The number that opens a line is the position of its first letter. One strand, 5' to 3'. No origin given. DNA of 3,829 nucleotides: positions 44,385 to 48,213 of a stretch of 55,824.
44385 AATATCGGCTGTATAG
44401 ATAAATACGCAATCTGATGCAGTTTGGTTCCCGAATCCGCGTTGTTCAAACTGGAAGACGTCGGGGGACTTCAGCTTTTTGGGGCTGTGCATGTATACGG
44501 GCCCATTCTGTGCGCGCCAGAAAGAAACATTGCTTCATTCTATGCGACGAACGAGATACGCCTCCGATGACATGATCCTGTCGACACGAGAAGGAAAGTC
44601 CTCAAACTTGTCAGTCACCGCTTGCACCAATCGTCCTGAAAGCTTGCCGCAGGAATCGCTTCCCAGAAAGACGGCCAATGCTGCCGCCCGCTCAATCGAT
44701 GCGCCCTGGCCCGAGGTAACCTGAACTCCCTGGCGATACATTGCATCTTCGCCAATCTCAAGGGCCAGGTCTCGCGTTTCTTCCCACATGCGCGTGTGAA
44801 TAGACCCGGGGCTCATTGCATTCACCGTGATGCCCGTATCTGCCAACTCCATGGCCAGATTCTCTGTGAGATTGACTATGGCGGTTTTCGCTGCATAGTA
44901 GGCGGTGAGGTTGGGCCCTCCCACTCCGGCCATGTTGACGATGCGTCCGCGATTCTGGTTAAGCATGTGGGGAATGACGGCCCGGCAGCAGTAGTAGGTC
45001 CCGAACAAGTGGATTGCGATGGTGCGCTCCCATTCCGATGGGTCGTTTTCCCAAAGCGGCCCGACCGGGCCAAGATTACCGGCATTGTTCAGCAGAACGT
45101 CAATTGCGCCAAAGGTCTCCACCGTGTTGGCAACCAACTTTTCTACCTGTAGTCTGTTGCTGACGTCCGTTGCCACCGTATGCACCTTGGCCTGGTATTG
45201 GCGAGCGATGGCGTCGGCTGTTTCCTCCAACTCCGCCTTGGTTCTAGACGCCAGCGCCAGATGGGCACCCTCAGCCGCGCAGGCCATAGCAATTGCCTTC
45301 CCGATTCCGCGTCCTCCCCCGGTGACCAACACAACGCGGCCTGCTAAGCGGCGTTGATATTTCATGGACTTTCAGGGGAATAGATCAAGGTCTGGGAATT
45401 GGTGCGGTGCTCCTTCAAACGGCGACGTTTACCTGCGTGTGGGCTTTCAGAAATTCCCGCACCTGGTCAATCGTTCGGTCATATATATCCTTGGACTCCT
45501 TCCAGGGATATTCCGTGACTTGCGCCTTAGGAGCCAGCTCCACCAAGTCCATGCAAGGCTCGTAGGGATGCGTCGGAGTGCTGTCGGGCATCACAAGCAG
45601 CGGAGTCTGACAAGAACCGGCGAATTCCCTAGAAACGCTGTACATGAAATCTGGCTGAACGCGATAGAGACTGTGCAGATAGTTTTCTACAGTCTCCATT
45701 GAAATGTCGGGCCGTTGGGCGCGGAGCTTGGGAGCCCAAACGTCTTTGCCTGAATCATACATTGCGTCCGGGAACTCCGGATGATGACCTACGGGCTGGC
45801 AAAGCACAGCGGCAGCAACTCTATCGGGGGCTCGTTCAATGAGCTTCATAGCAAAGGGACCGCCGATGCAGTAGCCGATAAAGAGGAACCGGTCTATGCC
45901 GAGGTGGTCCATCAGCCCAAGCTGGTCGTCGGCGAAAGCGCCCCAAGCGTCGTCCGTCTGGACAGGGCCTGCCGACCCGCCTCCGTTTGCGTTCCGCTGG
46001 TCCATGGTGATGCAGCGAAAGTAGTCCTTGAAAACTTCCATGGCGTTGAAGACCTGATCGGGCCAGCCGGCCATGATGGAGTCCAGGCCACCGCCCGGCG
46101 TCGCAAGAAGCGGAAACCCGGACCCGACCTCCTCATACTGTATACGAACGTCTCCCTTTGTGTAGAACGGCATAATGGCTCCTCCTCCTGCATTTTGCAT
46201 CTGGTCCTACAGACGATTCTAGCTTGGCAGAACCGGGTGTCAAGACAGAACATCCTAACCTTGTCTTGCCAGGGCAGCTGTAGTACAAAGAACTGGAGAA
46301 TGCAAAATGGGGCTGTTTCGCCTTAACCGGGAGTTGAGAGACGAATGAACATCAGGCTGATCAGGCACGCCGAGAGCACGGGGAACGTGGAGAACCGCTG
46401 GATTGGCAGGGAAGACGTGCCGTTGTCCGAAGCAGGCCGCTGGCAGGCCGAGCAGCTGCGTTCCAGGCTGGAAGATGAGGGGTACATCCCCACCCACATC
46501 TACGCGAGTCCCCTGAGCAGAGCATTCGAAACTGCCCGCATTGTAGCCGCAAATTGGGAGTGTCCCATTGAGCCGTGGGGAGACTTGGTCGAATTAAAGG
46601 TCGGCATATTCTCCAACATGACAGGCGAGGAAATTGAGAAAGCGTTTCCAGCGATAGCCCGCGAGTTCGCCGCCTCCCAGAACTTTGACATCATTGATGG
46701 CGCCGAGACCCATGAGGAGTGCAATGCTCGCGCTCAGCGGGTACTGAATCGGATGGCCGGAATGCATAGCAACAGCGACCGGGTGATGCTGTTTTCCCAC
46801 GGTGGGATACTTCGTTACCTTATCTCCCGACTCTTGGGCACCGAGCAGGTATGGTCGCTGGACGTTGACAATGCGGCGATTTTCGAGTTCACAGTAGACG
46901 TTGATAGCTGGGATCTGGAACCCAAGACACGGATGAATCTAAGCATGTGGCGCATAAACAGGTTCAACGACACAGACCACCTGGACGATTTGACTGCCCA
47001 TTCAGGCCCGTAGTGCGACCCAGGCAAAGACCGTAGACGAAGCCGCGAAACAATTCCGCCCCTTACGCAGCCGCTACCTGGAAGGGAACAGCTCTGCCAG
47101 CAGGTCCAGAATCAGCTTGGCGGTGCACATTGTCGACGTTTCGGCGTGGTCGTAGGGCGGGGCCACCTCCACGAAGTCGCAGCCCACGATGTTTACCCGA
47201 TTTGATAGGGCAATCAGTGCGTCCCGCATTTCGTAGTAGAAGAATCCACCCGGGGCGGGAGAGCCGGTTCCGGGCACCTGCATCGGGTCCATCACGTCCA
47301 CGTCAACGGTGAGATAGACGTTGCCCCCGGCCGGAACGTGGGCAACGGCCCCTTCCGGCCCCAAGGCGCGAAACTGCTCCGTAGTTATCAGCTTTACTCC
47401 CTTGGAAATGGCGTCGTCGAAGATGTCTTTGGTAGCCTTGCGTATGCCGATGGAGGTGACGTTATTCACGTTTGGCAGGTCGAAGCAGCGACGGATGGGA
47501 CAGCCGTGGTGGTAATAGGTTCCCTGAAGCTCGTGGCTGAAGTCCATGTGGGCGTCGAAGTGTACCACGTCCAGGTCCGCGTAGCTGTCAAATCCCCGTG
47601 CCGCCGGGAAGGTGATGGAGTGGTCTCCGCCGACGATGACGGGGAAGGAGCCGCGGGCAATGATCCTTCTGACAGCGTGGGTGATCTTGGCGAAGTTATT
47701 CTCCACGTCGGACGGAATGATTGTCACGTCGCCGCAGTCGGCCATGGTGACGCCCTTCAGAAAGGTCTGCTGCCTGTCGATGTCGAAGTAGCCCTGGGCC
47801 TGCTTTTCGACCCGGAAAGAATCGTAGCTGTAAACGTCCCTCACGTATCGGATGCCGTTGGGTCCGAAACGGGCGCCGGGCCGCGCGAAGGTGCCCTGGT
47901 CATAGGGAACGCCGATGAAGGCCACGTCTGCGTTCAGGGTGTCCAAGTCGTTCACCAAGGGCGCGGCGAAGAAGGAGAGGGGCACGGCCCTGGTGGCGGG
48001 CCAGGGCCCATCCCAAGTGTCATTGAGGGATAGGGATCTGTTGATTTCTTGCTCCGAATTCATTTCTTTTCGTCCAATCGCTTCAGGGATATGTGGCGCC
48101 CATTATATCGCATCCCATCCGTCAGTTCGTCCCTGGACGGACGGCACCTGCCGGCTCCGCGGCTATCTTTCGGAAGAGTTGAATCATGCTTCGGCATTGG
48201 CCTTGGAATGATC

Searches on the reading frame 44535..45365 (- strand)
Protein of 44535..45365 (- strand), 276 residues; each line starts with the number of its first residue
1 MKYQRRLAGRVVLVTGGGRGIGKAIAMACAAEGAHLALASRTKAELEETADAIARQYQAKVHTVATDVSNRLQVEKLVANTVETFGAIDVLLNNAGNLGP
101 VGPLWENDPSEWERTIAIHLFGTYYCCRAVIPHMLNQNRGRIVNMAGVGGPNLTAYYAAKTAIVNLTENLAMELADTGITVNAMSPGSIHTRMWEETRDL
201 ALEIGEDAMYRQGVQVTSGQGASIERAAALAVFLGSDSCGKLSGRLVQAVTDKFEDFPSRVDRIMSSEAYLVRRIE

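Call 11: search_protein_families(library=pfam, proteins=[window:44535-45365:-], max_evalue=0.001)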
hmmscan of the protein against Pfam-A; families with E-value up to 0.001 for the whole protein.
window:44535-45365:- (276 aa): 4 families
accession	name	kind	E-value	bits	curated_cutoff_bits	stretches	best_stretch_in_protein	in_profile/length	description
PF00106.31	adh_short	-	2.8e-54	184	26.6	1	10-198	1-191/195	short chain dehydrogenase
PF13561.12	adh_short_C2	-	3.3e-48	164.8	27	1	19-245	6-227/236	Enoyl-(Acyl carrier protein) reductase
PF08659.16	KR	-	6.9e-11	42.8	22.6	1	12-125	3-118/180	KR domain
PF23441.1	SDR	-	1.1e-09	38.5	27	1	3-224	1-228/258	SDR-like rossmann domain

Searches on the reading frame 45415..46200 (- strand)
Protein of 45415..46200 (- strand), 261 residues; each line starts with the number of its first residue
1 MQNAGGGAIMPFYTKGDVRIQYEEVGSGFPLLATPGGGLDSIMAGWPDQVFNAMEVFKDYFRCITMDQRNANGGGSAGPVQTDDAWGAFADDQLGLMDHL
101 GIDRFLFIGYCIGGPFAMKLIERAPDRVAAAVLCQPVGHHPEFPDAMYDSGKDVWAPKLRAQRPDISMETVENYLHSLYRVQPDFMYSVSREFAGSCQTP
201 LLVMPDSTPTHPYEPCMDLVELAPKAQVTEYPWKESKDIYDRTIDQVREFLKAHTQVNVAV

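Call 11: search_protein_families(library=pfam, proteins=[window:45415-46200:-], max_evalue=0.001)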
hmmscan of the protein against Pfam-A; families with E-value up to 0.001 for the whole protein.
window:45415-46200:- (261 aa): 2 families
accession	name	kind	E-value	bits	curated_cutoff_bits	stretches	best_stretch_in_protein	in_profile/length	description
PF00561.26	Abhydrolase_1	-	3.5e-12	47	25.8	1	58-149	25-115/245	alpha/beta hydrolase fold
PF01738.24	DLH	-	0.00084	19.4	21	0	103-136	97-129/217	Dienelactone hydrolase family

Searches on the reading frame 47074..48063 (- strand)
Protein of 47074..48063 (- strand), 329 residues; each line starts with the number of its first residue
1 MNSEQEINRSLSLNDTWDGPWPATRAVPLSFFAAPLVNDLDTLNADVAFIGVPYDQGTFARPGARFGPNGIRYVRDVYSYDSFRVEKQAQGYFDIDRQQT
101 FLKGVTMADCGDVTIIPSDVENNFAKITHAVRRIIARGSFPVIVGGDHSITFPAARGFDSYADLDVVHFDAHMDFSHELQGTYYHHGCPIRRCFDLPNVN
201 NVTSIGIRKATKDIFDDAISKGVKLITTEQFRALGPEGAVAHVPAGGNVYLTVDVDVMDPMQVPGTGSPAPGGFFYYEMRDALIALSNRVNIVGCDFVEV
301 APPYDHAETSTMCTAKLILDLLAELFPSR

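Call 11: search_protein_families(library=pfam, proteins=[window:47074-48063:-], max_evalue=0.001)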
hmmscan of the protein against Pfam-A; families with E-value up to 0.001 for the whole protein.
window:47074-48063:- (329 aa): 1 family
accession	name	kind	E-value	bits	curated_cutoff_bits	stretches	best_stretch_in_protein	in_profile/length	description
PF00491.26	Arginase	-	1.2e-70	238.6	22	1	45-321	1-277/280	Arginase family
